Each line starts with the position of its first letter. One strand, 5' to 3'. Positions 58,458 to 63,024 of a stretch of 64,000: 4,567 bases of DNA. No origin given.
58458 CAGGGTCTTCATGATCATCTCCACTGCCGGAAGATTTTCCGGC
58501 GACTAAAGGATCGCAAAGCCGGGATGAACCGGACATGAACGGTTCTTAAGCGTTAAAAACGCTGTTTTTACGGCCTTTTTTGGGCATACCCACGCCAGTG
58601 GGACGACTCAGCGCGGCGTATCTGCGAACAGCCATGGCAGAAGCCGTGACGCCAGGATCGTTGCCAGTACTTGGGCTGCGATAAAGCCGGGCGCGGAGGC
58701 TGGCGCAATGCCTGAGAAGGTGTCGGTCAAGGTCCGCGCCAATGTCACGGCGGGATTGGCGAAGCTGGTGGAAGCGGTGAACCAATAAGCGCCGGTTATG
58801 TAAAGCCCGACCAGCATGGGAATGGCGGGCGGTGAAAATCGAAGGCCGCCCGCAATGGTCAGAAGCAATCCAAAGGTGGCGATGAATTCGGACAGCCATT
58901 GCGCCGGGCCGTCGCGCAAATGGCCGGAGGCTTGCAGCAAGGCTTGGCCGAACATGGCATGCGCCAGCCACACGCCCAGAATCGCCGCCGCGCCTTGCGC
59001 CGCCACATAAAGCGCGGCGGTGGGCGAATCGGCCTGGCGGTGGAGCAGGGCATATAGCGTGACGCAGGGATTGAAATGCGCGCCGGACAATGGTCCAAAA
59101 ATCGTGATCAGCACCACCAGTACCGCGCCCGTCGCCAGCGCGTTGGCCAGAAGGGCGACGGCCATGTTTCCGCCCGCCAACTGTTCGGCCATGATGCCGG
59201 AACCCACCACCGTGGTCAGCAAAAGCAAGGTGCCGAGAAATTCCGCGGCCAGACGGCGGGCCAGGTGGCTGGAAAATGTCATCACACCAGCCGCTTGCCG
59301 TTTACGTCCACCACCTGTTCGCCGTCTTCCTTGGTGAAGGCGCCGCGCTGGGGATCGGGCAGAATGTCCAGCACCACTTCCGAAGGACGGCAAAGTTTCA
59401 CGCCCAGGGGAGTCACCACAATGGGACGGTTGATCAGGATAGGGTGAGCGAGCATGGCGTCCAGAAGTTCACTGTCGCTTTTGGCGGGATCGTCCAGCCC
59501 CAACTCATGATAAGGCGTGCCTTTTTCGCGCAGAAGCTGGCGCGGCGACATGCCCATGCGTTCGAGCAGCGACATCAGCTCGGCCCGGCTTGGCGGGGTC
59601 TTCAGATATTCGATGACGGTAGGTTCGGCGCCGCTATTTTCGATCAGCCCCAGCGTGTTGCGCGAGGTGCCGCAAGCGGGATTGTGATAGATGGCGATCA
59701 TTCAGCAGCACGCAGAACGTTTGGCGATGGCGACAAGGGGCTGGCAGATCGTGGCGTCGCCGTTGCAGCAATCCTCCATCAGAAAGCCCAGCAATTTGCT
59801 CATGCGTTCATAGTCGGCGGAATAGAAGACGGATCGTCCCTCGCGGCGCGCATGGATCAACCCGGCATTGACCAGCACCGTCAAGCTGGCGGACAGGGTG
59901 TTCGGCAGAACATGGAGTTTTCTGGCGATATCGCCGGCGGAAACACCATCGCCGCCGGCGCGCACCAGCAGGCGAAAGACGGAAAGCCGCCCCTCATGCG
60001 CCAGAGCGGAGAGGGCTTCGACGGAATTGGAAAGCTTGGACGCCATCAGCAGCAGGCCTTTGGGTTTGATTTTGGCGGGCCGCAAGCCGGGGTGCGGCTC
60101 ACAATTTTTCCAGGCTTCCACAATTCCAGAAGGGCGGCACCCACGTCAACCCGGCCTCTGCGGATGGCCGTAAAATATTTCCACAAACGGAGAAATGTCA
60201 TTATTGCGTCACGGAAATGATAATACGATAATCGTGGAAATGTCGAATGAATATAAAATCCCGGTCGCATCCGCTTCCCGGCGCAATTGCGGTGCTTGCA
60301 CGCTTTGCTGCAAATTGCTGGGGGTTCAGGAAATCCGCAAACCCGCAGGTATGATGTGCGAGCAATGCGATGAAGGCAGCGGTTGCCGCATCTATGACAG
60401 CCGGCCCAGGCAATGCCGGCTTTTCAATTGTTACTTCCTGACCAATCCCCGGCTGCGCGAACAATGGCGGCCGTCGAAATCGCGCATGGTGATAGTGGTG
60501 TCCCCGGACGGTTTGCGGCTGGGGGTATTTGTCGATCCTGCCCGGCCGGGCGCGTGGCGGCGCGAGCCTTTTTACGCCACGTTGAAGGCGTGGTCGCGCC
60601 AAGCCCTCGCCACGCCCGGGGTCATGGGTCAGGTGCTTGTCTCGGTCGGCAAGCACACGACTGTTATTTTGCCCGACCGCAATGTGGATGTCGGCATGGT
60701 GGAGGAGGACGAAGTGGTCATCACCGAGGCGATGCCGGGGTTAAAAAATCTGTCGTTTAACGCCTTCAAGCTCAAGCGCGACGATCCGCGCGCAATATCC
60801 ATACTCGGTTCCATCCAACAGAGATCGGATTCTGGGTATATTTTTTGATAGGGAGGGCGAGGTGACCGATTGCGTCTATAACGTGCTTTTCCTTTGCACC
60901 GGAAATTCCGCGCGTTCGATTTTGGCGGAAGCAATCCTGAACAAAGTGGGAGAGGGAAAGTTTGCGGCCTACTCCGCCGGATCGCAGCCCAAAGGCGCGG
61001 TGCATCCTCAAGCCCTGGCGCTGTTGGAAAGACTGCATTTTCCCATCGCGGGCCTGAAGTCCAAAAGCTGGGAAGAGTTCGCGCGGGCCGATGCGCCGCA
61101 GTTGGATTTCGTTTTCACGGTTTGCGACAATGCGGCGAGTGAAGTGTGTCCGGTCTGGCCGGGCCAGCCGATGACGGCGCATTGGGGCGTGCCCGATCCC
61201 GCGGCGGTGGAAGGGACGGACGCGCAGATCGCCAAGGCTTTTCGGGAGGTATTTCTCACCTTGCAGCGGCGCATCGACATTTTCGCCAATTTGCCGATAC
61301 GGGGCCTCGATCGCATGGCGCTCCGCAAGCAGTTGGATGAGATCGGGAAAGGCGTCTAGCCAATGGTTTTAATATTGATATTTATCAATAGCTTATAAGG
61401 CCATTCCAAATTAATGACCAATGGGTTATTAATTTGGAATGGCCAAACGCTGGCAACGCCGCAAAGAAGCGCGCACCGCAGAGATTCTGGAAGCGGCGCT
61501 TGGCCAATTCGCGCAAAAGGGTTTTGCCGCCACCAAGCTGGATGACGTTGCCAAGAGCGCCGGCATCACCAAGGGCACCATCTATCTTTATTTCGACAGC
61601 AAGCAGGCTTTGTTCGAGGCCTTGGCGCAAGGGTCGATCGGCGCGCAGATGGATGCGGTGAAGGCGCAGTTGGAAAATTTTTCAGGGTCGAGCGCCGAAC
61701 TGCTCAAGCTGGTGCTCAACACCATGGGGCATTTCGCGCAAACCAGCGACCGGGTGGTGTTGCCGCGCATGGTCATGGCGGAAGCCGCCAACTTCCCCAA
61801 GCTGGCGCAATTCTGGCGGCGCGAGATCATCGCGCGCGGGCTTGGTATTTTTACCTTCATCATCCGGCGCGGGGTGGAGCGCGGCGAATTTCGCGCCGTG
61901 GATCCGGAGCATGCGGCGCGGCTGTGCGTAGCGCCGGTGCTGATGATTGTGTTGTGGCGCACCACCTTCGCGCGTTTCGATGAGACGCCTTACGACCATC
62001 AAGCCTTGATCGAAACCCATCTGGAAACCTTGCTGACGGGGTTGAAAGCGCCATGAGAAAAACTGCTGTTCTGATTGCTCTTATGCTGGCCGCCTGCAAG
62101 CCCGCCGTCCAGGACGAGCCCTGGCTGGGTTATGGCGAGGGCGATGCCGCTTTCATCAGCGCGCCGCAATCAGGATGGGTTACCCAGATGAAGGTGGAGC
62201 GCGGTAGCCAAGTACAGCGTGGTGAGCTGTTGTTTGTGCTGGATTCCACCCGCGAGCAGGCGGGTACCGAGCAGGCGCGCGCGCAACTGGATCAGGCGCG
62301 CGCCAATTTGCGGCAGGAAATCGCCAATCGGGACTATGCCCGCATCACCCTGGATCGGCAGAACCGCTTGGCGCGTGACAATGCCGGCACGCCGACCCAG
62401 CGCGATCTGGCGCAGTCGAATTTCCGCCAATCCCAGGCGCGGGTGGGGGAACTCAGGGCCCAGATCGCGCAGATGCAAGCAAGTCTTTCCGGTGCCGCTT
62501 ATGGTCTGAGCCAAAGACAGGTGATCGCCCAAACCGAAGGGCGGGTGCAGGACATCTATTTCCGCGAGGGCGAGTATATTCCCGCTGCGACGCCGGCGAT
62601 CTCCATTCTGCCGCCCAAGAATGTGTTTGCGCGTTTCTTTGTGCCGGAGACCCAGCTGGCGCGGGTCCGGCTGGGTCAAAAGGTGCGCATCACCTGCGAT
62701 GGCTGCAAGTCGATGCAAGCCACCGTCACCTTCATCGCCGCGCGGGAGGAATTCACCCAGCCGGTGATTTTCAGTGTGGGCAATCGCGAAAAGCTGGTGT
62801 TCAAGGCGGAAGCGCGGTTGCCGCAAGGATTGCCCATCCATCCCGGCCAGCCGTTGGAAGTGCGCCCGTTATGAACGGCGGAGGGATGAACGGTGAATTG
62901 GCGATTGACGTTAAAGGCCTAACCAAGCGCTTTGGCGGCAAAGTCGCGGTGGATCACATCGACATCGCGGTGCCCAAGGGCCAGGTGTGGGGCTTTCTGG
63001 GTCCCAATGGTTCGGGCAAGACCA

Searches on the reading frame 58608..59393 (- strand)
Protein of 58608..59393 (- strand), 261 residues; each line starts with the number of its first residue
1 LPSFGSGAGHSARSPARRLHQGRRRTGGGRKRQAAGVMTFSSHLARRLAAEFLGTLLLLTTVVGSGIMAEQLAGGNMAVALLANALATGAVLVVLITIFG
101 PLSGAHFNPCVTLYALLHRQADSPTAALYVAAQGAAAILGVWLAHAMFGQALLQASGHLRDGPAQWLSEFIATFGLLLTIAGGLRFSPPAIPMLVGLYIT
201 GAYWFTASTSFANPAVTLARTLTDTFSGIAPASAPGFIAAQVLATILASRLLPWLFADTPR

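Call 76: search_protein_families(library=pfam, proteins=[window:58608-59393:-], max_evalue=0.00001)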
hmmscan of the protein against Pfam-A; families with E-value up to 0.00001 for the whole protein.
window:58608-59393:- (261 aa): 1 family
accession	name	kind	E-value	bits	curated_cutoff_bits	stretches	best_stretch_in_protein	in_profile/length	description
PF00230.25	MIP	-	3.4e-24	86.3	25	1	42-181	5-148/222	Major intrinsic protein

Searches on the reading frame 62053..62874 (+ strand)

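Call 76: search_protein_families(library=pfam, proteins=[window:62053-62874:+], max_evalue=0.00001)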
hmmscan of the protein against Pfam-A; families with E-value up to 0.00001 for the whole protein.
window:62053-62874:+ (273 aa): 3 families
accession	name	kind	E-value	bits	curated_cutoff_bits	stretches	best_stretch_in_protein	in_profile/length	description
PF13437.12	HlyD_3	-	1.1e-16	61.9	22.2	1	157-265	2-106/106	HlyD family secretion protein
PF16576.10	HlyD_D23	-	1.6e-13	50.9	30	1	27-229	14-185/214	Barrel-sandwich domain of CusB or HlyD membrane-fusion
PF13533.13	Biotin_lipoyl_2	-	6.4e-07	29.5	29.8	1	34-64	2-32/32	Biotin-lipoyl like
